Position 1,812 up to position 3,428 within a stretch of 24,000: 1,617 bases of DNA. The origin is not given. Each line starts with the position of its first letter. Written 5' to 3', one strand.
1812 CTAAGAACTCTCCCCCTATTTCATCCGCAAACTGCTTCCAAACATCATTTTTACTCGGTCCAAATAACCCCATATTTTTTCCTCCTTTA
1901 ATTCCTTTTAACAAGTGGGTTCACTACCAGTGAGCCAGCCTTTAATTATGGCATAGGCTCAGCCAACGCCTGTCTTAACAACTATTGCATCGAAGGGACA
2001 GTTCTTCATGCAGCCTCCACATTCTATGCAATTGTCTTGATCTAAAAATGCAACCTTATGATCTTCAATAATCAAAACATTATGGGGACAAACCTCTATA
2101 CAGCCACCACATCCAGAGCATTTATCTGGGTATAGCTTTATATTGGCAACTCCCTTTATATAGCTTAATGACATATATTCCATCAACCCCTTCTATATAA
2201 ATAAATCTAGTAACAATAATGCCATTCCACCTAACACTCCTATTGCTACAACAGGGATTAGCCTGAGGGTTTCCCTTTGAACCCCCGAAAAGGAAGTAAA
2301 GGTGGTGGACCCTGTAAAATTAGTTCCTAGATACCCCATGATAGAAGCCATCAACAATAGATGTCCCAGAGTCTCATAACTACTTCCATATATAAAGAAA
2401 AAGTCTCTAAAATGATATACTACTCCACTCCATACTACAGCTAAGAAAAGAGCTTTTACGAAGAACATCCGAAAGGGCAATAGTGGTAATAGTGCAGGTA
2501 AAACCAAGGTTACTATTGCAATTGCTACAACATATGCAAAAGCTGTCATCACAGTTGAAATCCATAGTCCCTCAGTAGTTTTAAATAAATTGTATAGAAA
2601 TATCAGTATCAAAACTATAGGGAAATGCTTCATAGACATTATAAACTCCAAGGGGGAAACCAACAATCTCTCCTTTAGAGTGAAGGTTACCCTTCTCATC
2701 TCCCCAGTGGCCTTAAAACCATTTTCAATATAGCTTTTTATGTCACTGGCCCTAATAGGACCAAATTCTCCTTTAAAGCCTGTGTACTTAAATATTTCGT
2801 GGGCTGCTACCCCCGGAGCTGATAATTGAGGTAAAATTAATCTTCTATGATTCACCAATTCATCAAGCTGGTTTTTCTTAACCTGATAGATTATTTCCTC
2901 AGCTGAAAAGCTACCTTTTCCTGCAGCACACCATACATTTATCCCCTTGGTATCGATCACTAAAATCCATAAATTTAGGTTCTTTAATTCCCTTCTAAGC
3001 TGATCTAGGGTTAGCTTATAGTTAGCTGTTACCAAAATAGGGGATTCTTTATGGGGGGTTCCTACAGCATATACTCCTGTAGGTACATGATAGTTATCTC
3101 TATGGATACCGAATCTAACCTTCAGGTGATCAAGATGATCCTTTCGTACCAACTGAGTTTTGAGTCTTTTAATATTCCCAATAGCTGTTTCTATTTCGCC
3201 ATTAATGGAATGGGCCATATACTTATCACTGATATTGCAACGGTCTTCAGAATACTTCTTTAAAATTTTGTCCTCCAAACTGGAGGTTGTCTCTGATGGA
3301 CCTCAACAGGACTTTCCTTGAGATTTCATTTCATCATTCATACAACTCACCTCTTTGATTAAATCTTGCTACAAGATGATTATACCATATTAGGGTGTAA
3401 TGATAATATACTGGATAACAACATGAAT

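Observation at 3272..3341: hgcA: SD-driven ATG 63 nt upstream of the annotated start, separated by one in-frame TGA next to a Cys; putative N-terminal Cys-Sec dyad with a SECIS-like hairpin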

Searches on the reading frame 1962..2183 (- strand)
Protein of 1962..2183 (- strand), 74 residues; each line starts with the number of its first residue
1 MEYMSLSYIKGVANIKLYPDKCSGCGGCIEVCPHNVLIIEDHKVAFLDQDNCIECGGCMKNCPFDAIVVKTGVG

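Call 20: search_protein_families(library=ncbifam, proteins=[window:1962-2183:-], max_evalue=0.001)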
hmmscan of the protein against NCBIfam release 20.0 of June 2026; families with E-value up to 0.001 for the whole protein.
seq(74 aa): 87 families (the best 25 are shown)
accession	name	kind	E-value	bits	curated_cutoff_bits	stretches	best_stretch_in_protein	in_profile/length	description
NF040864.1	HgcB_ferredoxin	equivalog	4.1e-26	90.7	99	1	7-74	1-68/93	mercury methylation ferredoxin HgcB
NF043039.1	HgcAB_like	equivalog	4.2e-16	59.5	285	1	13-67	293-349/350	HgcAB-like fusion protein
NF038196.1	ferrodoxin_EFR1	subfamily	2.1e-12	47.6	75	1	17-70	182-232/242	EFR1 family ferrodoxin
NF042909.1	FMH_DH_FwdF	exception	3.4e-11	42.8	375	1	14-70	251-314/336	tungsten-dependent formylmethanofuran dehydrogenase subunit FwdF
NF045874.1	Vhu_polyferre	exception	9.3e-11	41.1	600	1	19-70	127-177/381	F420-non-reducing hydrogenase associated-polyferredoxin VhuB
TIGR04105.1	FeFe_hydrog_B1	subfamily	1.3e-10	40.5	450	1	40-71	178-209/462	monomeric [FeFe] hydrogenase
NF040770.1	hetero_SS_HdrA2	exception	3.7e-10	38.6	1100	1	17-70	574-626/777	CoB-CoM heterodisulfide reductase HdrA2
NF058577.1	FdxA_fam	equivalog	8.3e-10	38.7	65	1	20-66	7-52/52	4Fe-4S ferredoxin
NF043069.1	T4HPD_activ_SAM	equivalog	8.7e-10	38.4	425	1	14-66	45-96/299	trans-4-hydroxy-L-proline dehydratase activase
TIGR02700.1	flavo_MJ0208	hypoth_equivalog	1e-09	38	251.35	1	16-68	144-195/234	dihydromethanopterin reductase (acceptor)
TIGR01944.1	rnfB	subfamily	2.4e-09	37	68.7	1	40-68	103-131/190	RnfABCDGE type electron transport complex subunit B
TIGR04041.1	activase_YjjW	hypoth_equivalog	6.3e-09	35.6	250.2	1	20-66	41-86/276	YjjW family glycine radical enzyme activase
TIGR02179.1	PorD_KorD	subfamily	7.8e-09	35.5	60.05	1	18-69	23-74/78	2-oxoacid:acceptor oxidoreductase, delta subunit, pyruvate/2-ketoisovalerate family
NF006221.0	PRK08348.1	subfamily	1.4e-08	34.5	124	1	16-68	40-93/136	NADH-plastoquinone oxidoreductase subunit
TIGR02060.1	aprB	equivalog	1.5e-08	34.6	135.65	1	17-71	5-66/132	adenylyl-sulfate reductase subunit beta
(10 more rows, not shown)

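Call 49: list_cluster_members(proteins=[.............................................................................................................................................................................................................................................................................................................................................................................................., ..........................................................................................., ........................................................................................, window:1962-2183:-, window:1962-2174:-, window:1962-2186:-, P0001])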
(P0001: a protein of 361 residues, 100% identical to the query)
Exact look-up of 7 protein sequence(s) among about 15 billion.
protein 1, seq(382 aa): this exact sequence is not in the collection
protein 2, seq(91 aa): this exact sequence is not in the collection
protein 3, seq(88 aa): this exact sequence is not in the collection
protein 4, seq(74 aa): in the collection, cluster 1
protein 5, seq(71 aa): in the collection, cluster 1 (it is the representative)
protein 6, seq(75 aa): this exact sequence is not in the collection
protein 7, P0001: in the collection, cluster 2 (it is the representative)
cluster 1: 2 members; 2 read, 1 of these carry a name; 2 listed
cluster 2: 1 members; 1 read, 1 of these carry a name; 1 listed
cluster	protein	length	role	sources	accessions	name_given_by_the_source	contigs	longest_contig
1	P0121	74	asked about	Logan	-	-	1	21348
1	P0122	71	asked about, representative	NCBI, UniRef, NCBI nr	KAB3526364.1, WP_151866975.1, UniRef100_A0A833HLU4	4Fe-4S binding protein [Alkaliphilus serpentinus] | 4Fe-4S dicluster domain-containing protein n=1 Tax=Alkaliphilus serpentinus TaxID=1482731 ...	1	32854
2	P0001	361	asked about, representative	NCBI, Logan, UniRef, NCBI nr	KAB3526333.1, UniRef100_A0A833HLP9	acetyl-CoA synthase subunit gamma [Alkaliphilus serpentinus] | Acetyl-CoA synthase subunit gamma n=1 Tax=Alkaliphilus serpentinus TaxID=1482731 ...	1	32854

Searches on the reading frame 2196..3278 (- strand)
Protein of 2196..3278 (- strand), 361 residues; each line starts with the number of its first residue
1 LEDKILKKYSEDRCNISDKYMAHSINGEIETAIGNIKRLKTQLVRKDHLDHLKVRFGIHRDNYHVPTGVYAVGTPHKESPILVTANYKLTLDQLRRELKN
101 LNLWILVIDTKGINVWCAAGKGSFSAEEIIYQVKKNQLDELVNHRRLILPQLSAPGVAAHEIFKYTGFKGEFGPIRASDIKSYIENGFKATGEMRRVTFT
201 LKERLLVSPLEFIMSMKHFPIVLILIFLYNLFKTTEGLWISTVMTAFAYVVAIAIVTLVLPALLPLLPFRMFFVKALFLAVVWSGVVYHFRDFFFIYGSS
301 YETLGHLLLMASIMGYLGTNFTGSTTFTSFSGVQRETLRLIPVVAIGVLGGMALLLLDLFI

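Call 20: search_protein_families(library=ncbifam, proteins=[window:2196-3278:-], max_evalue=0.001)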
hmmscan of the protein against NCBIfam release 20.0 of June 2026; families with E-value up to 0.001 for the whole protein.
seq(361 aa): 3 families
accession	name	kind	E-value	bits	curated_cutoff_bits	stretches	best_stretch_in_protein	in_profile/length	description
NF040863.1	HgcA_corrinoid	equivalog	7.3e-114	380.3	275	1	36-360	1-324/325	mercury methylation corrinoid protein HgcA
NF043039.1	HgcAB_like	equivalog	4e-66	224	285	1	63-329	14-280/350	HgcAB-like fusion protein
NF003195.0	PRK04165.1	equivalog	6.4e-21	74.8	306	1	51-186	307-445/450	acetyl-CoA decarbonylase/synthase complex subunit gamma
